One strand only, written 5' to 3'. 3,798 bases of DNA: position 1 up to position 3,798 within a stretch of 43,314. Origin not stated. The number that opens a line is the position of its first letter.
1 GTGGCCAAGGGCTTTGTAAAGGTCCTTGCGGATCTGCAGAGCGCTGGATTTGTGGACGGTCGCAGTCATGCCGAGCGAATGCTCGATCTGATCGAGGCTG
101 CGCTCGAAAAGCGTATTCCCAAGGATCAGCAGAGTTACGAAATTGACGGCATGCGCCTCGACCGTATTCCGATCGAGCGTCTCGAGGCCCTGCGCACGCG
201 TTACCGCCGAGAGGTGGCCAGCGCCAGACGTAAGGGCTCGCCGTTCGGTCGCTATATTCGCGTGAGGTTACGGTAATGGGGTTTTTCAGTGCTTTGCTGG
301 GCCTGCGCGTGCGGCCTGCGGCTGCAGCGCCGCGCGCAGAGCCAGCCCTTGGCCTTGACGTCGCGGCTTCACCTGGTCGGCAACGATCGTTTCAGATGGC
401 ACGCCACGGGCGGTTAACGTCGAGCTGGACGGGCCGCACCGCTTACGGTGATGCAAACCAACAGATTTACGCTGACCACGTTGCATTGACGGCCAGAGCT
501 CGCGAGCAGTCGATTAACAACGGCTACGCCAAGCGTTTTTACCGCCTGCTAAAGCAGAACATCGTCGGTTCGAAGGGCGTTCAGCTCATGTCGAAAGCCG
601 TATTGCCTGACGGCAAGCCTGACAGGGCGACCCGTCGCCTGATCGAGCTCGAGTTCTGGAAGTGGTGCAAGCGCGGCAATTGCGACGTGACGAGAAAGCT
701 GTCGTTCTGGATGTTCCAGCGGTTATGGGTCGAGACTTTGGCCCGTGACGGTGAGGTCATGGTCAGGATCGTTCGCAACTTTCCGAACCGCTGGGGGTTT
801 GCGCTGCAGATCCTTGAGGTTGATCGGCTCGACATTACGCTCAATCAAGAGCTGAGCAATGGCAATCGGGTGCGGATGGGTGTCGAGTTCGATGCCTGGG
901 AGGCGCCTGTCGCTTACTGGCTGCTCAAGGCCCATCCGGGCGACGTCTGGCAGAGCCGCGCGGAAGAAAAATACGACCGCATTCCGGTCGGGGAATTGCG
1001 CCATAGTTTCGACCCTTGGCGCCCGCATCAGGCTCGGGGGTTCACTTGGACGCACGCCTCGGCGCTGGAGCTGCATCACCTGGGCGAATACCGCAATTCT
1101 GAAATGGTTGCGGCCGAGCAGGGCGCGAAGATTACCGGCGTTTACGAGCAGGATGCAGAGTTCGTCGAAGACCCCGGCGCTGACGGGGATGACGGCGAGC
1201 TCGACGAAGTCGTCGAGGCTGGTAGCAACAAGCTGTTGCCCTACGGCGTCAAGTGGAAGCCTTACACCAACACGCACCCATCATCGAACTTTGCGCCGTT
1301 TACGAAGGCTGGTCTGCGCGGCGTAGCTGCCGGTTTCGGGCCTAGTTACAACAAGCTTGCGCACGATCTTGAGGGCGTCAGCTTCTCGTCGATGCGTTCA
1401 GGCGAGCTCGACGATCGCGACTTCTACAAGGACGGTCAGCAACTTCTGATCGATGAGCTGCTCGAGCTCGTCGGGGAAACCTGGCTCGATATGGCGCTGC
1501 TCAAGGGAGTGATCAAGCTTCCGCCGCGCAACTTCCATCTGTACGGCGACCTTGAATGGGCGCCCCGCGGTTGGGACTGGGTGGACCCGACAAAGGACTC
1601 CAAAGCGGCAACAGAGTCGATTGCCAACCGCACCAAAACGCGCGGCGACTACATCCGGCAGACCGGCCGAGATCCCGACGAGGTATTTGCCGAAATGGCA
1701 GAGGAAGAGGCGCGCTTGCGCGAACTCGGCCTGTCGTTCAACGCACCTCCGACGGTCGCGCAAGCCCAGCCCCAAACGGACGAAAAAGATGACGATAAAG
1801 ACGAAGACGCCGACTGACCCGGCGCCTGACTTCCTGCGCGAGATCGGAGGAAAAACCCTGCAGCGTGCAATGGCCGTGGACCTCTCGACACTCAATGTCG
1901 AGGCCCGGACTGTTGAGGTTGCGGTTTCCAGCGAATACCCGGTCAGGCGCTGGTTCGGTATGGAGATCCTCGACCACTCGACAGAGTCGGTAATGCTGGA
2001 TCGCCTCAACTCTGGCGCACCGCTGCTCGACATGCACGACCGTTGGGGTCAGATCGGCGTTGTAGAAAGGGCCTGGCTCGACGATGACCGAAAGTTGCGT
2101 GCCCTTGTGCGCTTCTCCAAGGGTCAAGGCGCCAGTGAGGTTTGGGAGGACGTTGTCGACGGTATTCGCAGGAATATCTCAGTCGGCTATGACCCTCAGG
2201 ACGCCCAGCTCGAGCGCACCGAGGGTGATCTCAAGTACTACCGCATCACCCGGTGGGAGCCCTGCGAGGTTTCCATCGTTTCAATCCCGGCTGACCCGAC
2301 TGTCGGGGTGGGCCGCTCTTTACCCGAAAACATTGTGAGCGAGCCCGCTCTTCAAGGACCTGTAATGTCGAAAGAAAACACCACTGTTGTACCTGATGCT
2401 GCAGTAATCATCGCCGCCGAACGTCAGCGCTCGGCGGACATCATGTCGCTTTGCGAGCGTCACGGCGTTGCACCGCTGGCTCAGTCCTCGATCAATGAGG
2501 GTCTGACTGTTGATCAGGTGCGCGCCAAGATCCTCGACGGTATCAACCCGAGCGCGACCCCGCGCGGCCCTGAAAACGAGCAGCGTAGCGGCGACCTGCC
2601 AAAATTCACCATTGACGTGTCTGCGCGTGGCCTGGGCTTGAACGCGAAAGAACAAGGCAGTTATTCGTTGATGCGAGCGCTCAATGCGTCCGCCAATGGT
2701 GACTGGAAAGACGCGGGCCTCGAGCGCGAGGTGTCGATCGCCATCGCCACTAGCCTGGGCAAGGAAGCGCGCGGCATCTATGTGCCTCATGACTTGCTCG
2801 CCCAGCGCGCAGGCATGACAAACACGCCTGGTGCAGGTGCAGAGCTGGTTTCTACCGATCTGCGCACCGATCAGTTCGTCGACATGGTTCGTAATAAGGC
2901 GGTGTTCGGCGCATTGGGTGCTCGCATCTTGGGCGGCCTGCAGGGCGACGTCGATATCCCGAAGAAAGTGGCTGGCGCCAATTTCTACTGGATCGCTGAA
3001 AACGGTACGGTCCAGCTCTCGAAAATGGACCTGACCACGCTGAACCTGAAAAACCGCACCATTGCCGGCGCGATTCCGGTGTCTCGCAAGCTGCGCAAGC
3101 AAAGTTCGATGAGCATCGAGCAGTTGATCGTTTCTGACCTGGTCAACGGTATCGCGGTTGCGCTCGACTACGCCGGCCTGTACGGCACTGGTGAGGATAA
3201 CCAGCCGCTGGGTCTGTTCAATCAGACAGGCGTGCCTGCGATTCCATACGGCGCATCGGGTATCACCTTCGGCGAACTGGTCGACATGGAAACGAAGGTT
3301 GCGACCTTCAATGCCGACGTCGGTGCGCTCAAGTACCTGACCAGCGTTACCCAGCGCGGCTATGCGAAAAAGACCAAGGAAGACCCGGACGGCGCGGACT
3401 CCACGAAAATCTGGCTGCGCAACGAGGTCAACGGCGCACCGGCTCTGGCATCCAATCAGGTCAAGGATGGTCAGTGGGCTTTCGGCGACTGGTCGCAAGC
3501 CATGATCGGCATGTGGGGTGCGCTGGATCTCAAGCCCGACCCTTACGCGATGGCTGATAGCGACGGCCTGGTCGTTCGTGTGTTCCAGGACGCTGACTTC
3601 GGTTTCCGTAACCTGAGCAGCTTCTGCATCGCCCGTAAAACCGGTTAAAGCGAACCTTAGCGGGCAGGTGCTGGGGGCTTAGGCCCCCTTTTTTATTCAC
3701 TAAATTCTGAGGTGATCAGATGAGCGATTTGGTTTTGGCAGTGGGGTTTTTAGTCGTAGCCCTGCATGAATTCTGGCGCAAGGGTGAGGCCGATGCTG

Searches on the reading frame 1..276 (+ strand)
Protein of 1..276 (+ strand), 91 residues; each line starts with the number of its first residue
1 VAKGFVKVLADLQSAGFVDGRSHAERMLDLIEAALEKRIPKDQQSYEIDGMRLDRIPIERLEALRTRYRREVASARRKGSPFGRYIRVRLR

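Call 44: search_protein_families(library=phrogs, proteins=[window:1-276:+], max_evalue=0.01)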
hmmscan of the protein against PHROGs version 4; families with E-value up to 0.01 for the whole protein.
window:1-276:+ (91 aa): 2 families
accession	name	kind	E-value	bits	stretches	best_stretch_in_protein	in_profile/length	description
phrog_5774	-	connector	1.5e-26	94.1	1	3-91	84-175/177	head-tail joining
phrog_118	-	connector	0.0043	18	1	22-88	6-72/76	head-tail adaptor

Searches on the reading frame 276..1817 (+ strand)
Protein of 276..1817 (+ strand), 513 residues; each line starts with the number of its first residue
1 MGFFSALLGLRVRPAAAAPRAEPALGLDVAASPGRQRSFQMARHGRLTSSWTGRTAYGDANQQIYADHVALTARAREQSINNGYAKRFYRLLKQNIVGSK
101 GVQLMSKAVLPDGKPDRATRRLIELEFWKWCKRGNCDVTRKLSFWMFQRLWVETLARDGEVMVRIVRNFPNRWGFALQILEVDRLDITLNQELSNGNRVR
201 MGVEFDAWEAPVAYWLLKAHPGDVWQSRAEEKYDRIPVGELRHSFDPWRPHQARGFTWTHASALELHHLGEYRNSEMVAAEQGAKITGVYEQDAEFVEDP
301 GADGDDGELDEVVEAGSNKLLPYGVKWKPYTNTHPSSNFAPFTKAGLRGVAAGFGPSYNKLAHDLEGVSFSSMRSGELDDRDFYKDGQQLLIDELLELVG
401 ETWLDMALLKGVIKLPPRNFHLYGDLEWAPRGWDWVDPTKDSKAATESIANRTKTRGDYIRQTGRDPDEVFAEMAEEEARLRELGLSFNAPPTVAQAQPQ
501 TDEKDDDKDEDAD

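Call 7: search_protein_families(library=phrogs, proteins=[window:276-1817:+], max_evalue=0.001)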
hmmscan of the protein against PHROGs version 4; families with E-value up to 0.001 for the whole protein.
window:276-1817:+ (513 aa): 4 families
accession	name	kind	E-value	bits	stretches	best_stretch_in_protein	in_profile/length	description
phrog_21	-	head and packaging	3.1e-97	327.7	1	22-510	32-526/1362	portal protein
phrog_537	-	head and packaging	7e-41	140.9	1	330-509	45-227/233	portal protein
phrog_33813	-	unknown function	6.1e-07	30.4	1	35-133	29-126/160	-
phrog_12037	-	unknown function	1.7e-06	28.9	1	58-220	45-207/212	-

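Call 8: search_protein_families(library=pfam, proteins=[window:276-1817:+], max_evalue=0.001)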
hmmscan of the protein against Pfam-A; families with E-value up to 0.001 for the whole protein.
window:276-1817:+ (513 aa): 1 family
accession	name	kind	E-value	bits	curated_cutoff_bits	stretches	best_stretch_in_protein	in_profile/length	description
PF05136.18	Phage_portal_2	-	1.4e-89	301.1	32.9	1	45-386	2-352/354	Phage portal protein, lambda family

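Call 71: find_encoding_contigs(protein=window:276-1817:+, flank=10000, max_places=6)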
Protein window:276-1817:+ (513 aa): 1 contig read that carries it; 1 place shown.
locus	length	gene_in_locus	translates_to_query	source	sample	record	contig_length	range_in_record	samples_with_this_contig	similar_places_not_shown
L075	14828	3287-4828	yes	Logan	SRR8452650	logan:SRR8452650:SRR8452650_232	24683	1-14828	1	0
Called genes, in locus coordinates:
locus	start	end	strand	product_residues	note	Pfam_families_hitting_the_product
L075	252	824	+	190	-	PF07471:Phage_Nu1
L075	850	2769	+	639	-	PF05876:GpA_ATPase, PF20454:GpA_nuclease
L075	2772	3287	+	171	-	-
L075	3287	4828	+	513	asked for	PF05136:Phage_portal_2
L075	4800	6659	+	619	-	PF04586:Peptidase_S78 (faint), PF05065:Phage_capsid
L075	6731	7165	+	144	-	PF10473:CENP-F_leu_zip (weak), PF12325:TMF_TATA_bd (faint)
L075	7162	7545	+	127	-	PF05354:Phage_attach (faint)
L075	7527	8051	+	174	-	PF06763:Minor_tail_Z (faint)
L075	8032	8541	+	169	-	-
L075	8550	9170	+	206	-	PF04717:Phage_base_V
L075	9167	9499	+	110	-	-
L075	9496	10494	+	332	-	PF26776:Baseplate_J_N (weak), PF26078:Baseplate_J_M (weak)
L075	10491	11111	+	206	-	PF09684:Tail_P2_I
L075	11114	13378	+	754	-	PF12571:Phage_tail_fib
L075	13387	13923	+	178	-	-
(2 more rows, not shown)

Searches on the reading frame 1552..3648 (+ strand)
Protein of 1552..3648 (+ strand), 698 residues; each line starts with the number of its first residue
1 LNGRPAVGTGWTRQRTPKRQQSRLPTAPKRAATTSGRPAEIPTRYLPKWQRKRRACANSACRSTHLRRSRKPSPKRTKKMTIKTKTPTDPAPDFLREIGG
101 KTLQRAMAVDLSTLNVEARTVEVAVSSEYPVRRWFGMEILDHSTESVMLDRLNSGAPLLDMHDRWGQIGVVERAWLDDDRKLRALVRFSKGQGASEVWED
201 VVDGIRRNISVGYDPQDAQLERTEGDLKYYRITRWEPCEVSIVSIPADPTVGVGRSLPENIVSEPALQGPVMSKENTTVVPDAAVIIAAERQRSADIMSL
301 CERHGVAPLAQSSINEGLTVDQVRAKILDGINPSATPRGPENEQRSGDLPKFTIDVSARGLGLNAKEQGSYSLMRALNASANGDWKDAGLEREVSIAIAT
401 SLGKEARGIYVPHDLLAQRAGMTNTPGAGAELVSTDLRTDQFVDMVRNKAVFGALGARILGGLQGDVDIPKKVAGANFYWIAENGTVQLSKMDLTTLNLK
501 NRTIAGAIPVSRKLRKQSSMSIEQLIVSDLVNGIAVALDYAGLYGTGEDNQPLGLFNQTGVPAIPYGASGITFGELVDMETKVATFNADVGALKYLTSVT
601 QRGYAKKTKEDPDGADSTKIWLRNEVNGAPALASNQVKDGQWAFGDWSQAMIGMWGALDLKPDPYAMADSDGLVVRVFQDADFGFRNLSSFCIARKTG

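Call 7: search_protein_families(library=phrogs, proteins=[window:1552-3648:+], max_evalue=0.001)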
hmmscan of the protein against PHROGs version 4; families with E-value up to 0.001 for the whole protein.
window:1552-3648:+ (698 aa): 6 families
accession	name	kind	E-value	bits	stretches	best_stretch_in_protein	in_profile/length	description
phrog_617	-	head and packaging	9.5e-156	521.3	1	100-697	6-624/626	major head protein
phrog_4523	-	head and packaging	5.1e-61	208.2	1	101-343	12-283/644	major head and protease protein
phrog_10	-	head and packaging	1e-24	88.5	1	407-693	352-632/752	major head protein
phrog_80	-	head and packaging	6.2e-12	46.5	1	154-253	272-375/607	head maturation protease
phrog_2263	-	head and packaging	4.5e-08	33.4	1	177-535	98-381/551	major head protein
phrog_3244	-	head and packaging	3e-06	28.2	1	157-249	72-173/326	head maturation protease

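Call 8: search_protein_families(library=pfam, proteins=[window:1552-3648:+], max_evalue=0.001)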
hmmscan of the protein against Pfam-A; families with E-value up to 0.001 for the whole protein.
window:1552-3648:+ (698 aa): 2 families
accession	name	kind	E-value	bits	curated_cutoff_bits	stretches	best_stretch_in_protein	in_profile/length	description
PF05065.19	Phage_capsid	-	6e-28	98.5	24.2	1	432-693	4-277/280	Phage capsid family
PF04586.22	Peptidase_S78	-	2.1e-05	25.2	21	1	156-250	52-149/165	Caudovirus prohead serine protease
